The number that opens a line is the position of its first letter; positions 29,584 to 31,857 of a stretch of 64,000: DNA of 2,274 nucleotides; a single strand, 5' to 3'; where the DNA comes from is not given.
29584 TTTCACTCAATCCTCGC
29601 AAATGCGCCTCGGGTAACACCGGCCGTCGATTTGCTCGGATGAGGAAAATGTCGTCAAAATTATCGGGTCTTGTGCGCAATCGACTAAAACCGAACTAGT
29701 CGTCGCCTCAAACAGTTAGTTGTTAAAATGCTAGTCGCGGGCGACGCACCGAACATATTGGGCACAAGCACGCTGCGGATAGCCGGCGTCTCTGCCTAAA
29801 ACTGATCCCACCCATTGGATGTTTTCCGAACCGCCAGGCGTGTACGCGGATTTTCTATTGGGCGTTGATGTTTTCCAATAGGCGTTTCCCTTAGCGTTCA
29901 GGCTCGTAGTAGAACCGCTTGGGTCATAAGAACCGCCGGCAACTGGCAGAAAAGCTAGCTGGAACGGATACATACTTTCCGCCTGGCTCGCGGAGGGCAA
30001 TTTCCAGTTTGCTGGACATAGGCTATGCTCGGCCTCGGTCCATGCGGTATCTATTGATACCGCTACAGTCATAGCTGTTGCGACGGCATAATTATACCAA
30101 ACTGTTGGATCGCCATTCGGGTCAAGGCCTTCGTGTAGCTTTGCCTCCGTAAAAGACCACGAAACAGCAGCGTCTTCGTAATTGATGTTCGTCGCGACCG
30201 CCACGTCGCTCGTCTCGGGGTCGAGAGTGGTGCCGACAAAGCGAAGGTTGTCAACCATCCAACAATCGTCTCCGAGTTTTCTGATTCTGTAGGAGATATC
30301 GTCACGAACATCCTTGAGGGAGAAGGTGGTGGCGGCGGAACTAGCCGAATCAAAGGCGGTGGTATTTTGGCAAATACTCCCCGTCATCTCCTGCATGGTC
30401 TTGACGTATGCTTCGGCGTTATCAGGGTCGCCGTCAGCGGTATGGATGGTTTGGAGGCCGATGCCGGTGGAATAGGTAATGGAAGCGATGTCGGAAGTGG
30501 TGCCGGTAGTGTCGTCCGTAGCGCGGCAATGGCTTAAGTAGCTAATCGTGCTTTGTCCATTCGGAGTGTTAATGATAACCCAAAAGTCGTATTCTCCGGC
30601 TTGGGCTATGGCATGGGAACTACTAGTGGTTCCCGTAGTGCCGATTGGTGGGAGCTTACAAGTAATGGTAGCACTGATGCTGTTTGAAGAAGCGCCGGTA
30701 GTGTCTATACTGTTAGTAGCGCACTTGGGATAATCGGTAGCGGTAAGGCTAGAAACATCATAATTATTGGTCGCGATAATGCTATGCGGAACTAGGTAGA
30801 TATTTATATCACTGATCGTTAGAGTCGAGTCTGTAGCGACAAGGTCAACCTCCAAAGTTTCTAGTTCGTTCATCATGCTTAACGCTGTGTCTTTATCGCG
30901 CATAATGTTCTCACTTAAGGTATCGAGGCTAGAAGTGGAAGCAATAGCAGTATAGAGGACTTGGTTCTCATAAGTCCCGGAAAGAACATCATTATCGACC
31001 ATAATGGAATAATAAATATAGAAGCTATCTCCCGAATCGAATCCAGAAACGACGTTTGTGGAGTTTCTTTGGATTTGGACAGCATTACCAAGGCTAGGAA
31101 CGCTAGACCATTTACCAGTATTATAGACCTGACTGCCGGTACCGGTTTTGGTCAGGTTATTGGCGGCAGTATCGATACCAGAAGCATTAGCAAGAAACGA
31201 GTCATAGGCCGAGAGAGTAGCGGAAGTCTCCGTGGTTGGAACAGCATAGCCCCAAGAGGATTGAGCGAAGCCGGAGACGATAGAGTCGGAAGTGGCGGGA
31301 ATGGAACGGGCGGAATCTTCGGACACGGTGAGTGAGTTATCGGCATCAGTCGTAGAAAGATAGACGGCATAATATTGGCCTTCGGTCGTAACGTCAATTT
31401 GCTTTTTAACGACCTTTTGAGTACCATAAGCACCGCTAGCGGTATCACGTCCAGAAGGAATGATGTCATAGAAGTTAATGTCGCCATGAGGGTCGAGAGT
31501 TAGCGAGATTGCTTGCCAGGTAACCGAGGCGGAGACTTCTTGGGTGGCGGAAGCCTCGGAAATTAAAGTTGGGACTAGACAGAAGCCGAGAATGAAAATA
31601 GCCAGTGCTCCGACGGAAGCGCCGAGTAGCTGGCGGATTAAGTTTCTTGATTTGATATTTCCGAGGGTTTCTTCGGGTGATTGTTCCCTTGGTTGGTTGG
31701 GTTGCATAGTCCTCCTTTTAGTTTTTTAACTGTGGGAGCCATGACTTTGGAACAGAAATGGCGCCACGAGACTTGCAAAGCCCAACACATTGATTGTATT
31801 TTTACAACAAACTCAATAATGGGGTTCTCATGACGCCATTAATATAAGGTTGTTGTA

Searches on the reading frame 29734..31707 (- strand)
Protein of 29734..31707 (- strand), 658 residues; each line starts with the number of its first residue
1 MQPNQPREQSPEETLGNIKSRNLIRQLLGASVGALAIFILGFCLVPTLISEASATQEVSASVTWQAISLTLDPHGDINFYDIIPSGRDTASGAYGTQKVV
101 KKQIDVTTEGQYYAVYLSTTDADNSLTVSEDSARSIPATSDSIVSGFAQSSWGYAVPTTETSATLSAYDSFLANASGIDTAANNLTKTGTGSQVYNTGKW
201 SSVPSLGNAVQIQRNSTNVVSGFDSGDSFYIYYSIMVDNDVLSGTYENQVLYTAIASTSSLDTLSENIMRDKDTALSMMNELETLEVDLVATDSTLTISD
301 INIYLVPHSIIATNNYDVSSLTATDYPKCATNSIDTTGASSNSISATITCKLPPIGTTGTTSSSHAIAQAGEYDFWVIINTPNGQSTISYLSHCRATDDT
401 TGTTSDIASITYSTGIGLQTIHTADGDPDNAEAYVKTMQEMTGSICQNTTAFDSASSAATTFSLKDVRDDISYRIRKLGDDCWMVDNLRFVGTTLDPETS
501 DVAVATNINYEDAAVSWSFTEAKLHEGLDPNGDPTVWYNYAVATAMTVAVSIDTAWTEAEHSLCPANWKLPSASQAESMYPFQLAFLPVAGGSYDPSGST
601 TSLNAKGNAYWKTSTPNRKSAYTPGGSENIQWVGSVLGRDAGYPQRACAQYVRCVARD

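Call 4: search_protein_families(library=pfam, proteins=[window:29734-31707:-], max_evalue=1)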
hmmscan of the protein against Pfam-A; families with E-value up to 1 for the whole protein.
window:29734-31707:- (658 aa): 2 families
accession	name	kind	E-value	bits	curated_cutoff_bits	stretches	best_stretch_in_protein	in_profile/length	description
PF09603.15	Fib_succ_major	-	1.2e-05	26.1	33.9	1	477-577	2-79/187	Fibrobacter succinogenes major domain (Fib_succ_major)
PF07603.17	Lcl_C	-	0.26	12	34.9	1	562-655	38-116/117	Lcl C-terminal domain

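Call 5: search_protein_families(library=ncbifam, proteins=[window:29734-31707:-], max_evalue=1)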
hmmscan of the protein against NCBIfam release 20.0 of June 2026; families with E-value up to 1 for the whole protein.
window:29734-31707:- (658 aa): 1 family
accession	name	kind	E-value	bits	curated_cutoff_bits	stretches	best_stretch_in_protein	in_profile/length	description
TIGR02145.1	Fib_succ_major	domain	1e-06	29.6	41.65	1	464-579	2-77/176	FISUMP domain-containing protein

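Call 8: find_homologous_proteins(query=window:29734-31707:-)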
Query window:29734-31707:- (658 aa): 32 proteins with E <= 0.001 among 8000 candidates.
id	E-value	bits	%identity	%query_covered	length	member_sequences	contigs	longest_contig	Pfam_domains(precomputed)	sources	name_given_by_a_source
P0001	0.0e+0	1454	100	100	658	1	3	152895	-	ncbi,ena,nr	ncbi:hypothetical protein IKE71_01835 [Candidatus Saccharibacteria bacterium]|nr:hypothetical protei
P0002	2.9e-230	784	73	72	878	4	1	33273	PF09603.16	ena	-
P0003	1.2e-209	716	59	86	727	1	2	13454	-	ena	-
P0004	5.9e-184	631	51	100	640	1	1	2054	-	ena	-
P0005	8.5e-177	608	51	97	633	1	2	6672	-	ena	-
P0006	1.2e-166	574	48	98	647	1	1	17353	PF09603.16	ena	-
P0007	1.4e-164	567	48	98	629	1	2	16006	PF09603.16,PF07603.18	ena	-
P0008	1.1e-158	548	48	97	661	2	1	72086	-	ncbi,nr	ncbi:hypothetical protein IKE71_01075 [Candidatus Saccharibacteria bacterium]|nr:hypothetical protei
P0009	2.2e-153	530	46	98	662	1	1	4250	PF09603.16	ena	-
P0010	3.7e-140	487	43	98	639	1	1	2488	PF09603.16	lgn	-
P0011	8.3e-121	423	42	97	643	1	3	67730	PF09603.16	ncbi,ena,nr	ncbi:hypothetical protein IKE71_02875 [Candidatus Saccharibacteria bacterium]|nr:hypothetical protei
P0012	9.5e-121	422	42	83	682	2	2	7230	-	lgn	-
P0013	2.6e-120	421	43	85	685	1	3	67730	-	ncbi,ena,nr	ncbi:hypothetical protein IKE71_03005 [Candidatus Saccharibacteria bacterium]|nr:hypothetical protei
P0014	3.3e-98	348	38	98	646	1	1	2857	PF09603.16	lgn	-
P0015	2.6e-90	322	41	76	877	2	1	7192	PF09603.16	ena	-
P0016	4.3e-78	282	39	73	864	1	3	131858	PF09603.16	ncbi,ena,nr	ncbi:hypothetical protein IKE71_02215 [Candidatus Saccharibacteria bacterium]|nr:hypothetical protei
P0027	5.2e-54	202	35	72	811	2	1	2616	PF09603.16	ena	-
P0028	4.3e-50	189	31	92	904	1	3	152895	-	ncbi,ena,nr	ncbi:hypothetical protein IKE71_01685 [Candidatus Saccharibacteria bacterium]|nr:hypothetical protei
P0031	9.0e-47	178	34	72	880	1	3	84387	PF09603.16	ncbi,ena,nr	ncbi:hypothetical protein IKE71_03335 [Candidatus Saccharibacteria bacterium]|nr:hypothetical protei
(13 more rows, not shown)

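Call 13: search_protein_families(library=pfam, alignment_id=A1, max_evalue=0.01)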
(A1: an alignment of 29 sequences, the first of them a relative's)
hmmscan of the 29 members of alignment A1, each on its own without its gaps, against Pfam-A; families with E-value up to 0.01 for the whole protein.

A. member 1, P0001 (658 aa): 1 family
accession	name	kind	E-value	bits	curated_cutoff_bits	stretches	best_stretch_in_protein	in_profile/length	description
PF09603.15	Fib_succ_major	-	1.2e-05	26.1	33.9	1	477-577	2-79/187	Fibrobacter succinogenes major domain (Fib_succ_major)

B. families by the number of members that match (of 29 scanned): 3 families
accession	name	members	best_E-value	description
PF09603.15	Fib_succ_major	24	9.6e-10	Fibrobacter succinogenes major domain (Fib_succ_major)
PF07603.17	Lcl_C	4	1.3e-08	Lcl C-terminal domain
PF09479.16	Flg_new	1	7.1e-05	Listeria-Bacteroides repeat domain (List_Bact_rpt)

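Call 18: search_solved_structures(query=A1, max_evalue=1, show_alignments=2)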
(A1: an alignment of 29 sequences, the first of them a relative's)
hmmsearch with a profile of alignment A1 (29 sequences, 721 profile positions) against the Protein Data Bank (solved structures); distinct sequences matched with E-value up to 1: 0.

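Call 31: find_encoding_contigs(protein=P0016, flank=8000, max_places=3)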
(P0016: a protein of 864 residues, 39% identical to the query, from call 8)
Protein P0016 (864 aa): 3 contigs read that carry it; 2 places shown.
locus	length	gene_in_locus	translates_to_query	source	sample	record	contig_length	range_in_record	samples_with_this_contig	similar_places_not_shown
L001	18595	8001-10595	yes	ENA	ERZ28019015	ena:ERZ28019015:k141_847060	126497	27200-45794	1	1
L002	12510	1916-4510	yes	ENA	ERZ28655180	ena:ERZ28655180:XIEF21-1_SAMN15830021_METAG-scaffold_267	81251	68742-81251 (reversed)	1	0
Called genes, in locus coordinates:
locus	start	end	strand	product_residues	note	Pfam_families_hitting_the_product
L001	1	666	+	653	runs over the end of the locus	PF00580:UvrD-helicase, PF01443:Viral_helicase1 (faint), PF13086:AAA_11 (faint), PF13245:AAA_19, PF13604:AAA_30 (faint), PF13361:UvrD_C, PF13538:UvrD_C_2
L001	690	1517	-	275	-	PF16162:KwaB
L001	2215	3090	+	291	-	PF01795:Methyltransf_5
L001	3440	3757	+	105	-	-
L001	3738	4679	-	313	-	PF00149:Metallophos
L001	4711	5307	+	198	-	-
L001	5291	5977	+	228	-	PF13462:Thioredoxin_4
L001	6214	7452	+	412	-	PF13393:tRNA-synt_His, PF00587:tRNA-synt_2b, PF03129:HGTP_anticodon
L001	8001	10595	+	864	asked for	PF09603:Fib_succ_major (weak)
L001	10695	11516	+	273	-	-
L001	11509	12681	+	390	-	PF00078:RVT_1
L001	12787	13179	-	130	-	-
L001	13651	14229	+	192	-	PF04011:LemA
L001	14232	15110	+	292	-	PF01435:Peptidase_M48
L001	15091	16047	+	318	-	-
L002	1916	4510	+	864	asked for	PF09603:Fib_succ_major (weak)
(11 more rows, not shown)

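Call 39: find_encoding_contigs(protein=P0028, flank=10000, max_places=3)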
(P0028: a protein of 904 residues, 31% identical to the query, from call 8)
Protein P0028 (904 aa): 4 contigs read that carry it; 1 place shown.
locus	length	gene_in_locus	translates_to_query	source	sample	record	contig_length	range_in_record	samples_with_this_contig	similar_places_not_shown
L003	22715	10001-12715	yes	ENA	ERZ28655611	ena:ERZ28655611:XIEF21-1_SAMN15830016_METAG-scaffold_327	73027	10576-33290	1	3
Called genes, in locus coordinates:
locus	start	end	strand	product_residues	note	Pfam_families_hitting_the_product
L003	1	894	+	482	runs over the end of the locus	-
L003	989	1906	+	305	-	PF00056:Ldh_1_N, PF02866:Ldh_1_C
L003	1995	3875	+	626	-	PF09972:DUF2207, PF20990:DUF2207_C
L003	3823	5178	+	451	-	PF02403:Seryl_tRNA_N, PF00587:tRNA-synt_2b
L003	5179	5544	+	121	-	PF02482:Ribosomal_S30AE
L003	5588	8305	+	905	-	PF07517:SecA_DEAD, PF01043:SecA_PP_bind, PF21090:P-loop_SecA, PF07516:SecA_SW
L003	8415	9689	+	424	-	PF00675:Peptidase_M16, PF05193:Peptidase_M16_C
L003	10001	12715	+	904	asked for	-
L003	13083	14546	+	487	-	PF08245:Mur_ligase_M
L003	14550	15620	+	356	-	PF03462:PCRF, PF00472:RF-1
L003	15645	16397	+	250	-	PF02463:SMC_N (faint), PF00005:ABC_tran, PF06414:Zeta_toxin (faint), PF13304:AAA_21 (faint)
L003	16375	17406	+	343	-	PF02687:FtsX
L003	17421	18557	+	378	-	PF05257:CHAP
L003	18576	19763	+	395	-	PF22694:CtpB_N-like (weak), PF00595:PDZ, PF13180:PDZ_2, PF17820:PDZ_6, PF03572:Peptidase_S41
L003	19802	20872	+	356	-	PF03990:DUF348, PF07501:G5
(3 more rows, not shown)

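Call 49: find_related_loci(query=A7, collection=genome_contigs, flank=6000)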
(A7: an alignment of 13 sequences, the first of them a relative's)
Query A7 (904 aa) in genome_contigs; peptide patterns used: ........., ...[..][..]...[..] (x = any residue, [..] = any of these).
299 stretches matched a pattern; 242 encode a relative of the query (tblastn E <= 1e-3); the best 80 are kept; 75 distinct loci.
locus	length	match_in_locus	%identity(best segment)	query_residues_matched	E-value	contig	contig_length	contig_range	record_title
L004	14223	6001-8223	67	3-904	0e+0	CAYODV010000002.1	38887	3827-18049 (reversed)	MAG TPA_asm: uncultured Candidatus Saccharibacteria bacterium isolate SRP278969_co2_356 genome assembly, contig: NODE_69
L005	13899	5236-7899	39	13-904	1e-164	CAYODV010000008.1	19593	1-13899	MAG TPA_asm: uncultured Candidatus Saccharibacteria bacterium isolate SRP278969_co2_356 genome assembly, contig: NODE_26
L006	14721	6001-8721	39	16-903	2e-158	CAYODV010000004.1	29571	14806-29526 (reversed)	MAG TPA_asm: uncultured Candidatus Saccharibacteria bacterium isolate SRP278969_co2_356 genome assembly, contig: NODE_12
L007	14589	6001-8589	39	5-904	1e-162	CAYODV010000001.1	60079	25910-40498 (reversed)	MAG TPA_asm: uncultured Candidatus Saccharibacteria bacterium isolate SRP278969_co2_356 genome assembly, contig: NODE_26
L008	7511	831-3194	42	2-904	4e-127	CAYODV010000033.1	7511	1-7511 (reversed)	MAG TPA_asm: uncultured Candidatus Saccharibacteria bacterium isolate SRP278969_co2_356 genome assembly, contig: NODE_13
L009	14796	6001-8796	34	14-903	4e-116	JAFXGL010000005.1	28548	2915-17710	Candidatus Saccharibacteria bacterium isolate RGIG6393 Sheep_Rectum-5__c659, whole genome shotgun sequence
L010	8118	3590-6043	40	1-904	3e-115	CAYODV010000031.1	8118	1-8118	MAG TPA_asm: uncultured Candidatus Saccharibacteria bacterium isolate SRP278969_co2_356 genome assembly, contig: NODE_12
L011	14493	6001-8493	38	1-903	2e-113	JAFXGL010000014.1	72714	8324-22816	Candidatus Saccharibacteria bacterium isolate RGIG6393 Sheep_Rectum-5__c557926, whole genome shotgun sequence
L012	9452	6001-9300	41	23-603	2e-108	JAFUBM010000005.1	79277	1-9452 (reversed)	Candidatus Saccharibacteria bacterium isolate RGIG4343 Roe_deer_Jejunum-1__c35251, whole genome shotgun sequence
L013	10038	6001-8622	36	16-904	2e-133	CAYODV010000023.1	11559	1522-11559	MAG TPA_asm: uncultured Candidatus Saccharibacteria bacterium isolate SRP278969_co2_356 genome assembly, contig: NODE_67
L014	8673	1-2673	32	48-903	2e-101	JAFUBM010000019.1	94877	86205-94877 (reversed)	Candidatus Saccharibacteria bacterium isolate RGIG4343 Roe_deer_Jejunum-1__c216786, whole genome shotgun sequence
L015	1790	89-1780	40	1-562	4e-108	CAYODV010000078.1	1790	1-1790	MAG TPA_asm: uncultured Candidatus Saccharibacteria bacterium isolate SRP278969_co2_356 genome assembly, contig: NODE_12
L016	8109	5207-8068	37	16-818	6e-94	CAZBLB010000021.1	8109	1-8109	MAG TPA_asm: uncultured Candidatus Saccharibacteria bacterium isolate SRP278969_co1_611 genome assembly, contig: NODE_13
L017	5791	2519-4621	40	40-903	1e-92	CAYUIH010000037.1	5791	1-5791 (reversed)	MAG TPA_asm: uncultured Candidatus Saccharibacteria bacterium isolate SRP278969_co2_618 genome assembly, contig: NODE_20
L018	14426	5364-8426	37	16-904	4e-92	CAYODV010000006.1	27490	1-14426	MAG TPA_asm: uncultured Candidatus Saccharibacteria bacterium isolate SRP278969_co2_356 genome assembly, contig: NODE_14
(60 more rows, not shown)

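Call 56: find_encoding_contigs(protein=P0031, flank=5000, max_places=1)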
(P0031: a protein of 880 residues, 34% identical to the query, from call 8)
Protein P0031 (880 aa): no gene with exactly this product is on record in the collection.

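Call 57: find_encoding_contigs(protein=P0008, flank=5000, max_places=1)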
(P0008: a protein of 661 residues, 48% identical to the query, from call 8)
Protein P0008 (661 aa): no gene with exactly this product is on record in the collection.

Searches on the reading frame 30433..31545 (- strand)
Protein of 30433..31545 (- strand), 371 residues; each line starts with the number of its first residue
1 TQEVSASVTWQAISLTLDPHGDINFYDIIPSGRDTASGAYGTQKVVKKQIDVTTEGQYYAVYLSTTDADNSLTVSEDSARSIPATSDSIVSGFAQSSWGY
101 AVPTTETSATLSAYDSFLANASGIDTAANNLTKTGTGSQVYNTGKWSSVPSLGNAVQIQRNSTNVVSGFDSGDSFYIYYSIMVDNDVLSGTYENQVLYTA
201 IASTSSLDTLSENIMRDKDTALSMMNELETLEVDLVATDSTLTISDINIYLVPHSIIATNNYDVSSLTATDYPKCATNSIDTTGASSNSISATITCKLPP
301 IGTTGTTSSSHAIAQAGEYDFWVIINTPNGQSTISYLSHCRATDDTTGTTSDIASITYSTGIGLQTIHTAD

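Call 28: predict_structure(alignment_id=A2)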
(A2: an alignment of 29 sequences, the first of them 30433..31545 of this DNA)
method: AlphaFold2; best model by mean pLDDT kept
length: 371 residues; sequences in the alignment: 29
mean_pLDDT: 80.0   pTM: 0.56
mean pLDDT of the five models: 80.0, 79.0, 78.6, 77.8, 76.8
residues with pLDDT >= 90: 121; 70-90: 172; 50-70: 46; < 50: 32
segments of 3 or more residues with pLDDT < 50: 1-10, 206-212, 286-289, 362-371
pLDDT, mean of each block of 10 residues (from residue 1): 31 57 82 87 93 80 87 75 85 91 91 92 77 93 92 84 72 88 86 85 55 66 75 68 90 93 90 94 60 88 92 91 84 82 80 85 41 36
secondary structure, 60 per line:
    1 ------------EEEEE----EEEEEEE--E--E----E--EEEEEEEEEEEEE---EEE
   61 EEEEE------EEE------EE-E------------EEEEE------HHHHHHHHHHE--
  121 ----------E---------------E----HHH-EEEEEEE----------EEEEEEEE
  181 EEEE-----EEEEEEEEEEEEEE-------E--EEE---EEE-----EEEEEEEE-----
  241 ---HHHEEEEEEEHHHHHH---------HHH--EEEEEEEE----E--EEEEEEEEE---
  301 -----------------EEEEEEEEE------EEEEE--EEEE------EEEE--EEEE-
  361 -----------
elements in order: E13-17 E22-28 E42-54 E58-65 E72-74 E97-101 H108-117 E156-162 E173-184 E190-203 E214-216 E220-222 E228-235 E247-253 H254-259 E274-281 E289-297 E318-326 E333-337 E340-343 E350-353 E356-359

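Call 72: search_protein_representatives(protein=window:30433-31545:-)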
Query: 371 residues. Proteins with E-value up to 0.001 (for the whole library): 84; up to 1e-10: 69; up to 1e-30: 48. The best 84 are listed.
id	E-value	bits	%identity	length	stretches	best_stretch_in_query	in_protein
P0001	3.9e-230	779.0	100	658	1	1-371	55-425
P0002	2.6e-197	671.1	86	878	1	2-371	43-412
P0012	3.6e-108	378.1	55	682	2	2-352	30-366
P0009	7.5e-87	308.1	55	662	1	1-366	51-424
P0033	1.5e-67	244.6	50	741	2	10-318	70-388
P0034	5.9e-54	200.0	47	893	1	4-332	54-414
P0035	4.7e-47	177.2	47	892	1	1-303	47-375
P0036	2.8e-46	174.7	46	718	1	2-358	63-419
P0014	3.4e-46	174.4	44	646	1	3-356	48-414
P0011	3.5e-46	174.4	43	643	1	2-365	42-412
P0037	1.3e-45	172.5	40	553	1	14-327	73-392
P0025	1.3e-43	166.0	44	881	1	19-330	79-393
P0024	1.5e-42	162.5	39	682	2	15-301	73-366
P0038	8.8e-42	159.9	46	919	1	3-332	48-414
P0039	1.4e-41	159.3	39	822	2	5-331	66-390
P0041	5.3e-40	154.1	36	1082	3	18-326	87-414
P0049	1.0e-36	143.3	41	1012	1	14-325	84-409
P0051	1.4e-36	142.8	42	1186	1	19-329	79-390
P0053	2.1e-35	139.0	41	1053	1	1-339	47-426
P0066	1.4e-31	126.4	40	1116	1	19-326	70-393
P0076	1.5e-27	113.1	40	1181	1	1-282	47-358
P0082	4.0e-22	95.3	36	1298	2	163-331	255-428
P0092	7.7e-09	51.6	32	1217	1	8-304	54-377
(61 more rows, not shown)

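Call 74: search_protein_families(library=pfam, proteins=[P0041, P0049, P0051, P0053, P0066, P0076, P0082, P0092, P0033], max_evalue=0.001)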
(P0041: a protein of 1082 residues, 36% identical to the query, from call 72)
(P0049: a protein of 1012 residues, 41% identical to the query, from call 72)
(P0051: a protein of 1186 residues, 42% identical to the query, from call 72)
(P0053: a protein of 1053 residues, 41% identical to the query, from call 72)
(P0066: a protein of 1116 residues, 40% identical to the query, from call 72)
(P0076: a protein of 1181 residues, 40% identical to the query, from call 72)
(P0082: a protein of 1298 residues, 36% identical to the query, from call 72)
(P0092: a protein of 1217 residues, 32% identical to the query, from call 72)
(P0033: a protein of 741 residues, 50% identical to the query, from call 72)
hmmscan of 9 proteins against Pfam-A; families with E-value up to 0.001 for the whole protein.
P0041 (1082 aa): 1 family
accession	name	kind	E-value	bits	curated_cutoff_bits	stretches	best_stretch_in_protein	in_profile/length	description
PF09603.15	Fib_succ_major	-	6.3e-10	40.1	33.9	1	921-1079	47-186/187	Fibrobacter succinogenes major domain (Fib_succ_major)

P0049 (1012 aa): 0 families

P0051 (1186 aa): 2 families
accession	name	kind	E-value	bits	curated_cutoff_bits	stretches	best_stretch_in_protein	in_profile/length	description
PF09603.15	Fib_succ_major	-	1.2e-08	35.9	33.9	1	985-1185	6-187/187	Fibrobacter succinogenes major domain (Fib_succ_major)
PF09479.16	Flg_new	-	3.1e-07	30.9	27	1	873-942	5-65/65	Listeria-Bacteroides repeat domain (List_Bact_rpt)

P0053 (1053 aa): 1 family
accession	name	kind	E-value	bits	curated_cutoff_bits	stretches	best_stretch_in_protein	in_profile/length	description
PF09603.15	Fib_succ_major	-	1e-05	26.3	33.9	0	892-1050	39-186/187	Fibrobacter succinogenes major domain (Fib_succ_major)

P0066 (1116 aa): 1 family
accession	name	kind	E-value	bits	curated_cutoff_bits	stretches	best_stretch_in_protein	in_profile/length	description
PF09479.16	Flg_new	-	1.2e-07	32.1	27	1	827-889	3-60/65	Listeria-Bacteroides repeat domain (List_Bact_rpt)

P0076 (1181 aa): 1 family
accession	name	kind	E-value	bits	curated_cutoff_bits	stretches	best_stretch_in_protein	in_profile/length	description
PF09479.16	Flg_new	-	6.8e-09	36.2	27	1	802-874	3-65/65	Listeria-Bacteroides repeat domain (List_Bact_rpt)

P0082 (1298 aa): 2 families
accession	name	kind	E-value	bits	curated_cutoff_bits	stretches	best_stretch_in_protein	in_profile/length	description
PF09603.15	Fib_succ_major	-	1.3e-08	35.8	33.9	1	734-884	50-186/187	Fibrobacter succinogenes major domain (Fib_succ_major)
PF09479.16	Flg_new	-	7e-06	26.5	27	1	902-970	3-61/65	Listeria-Bacteroides repeat domain (List_Bact_rpt)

P0092 (1217 aa): 2 families
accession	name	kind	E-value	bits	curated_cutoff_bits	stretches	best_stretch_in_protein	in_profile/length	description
PF09479.16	Flg_new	-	1.4e-07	31.9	27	1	816-874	3-56/65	Listeria-Bacteroides repeat domain (List_Bact_rpt)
PF09603.15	Fib_succ_major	-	2.2e-07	31.8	33.9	1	1044-1215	31-186/187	Fibrobacter succinogenes major domain (Fib_succ_major)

P0033 (741 aa): 0 families
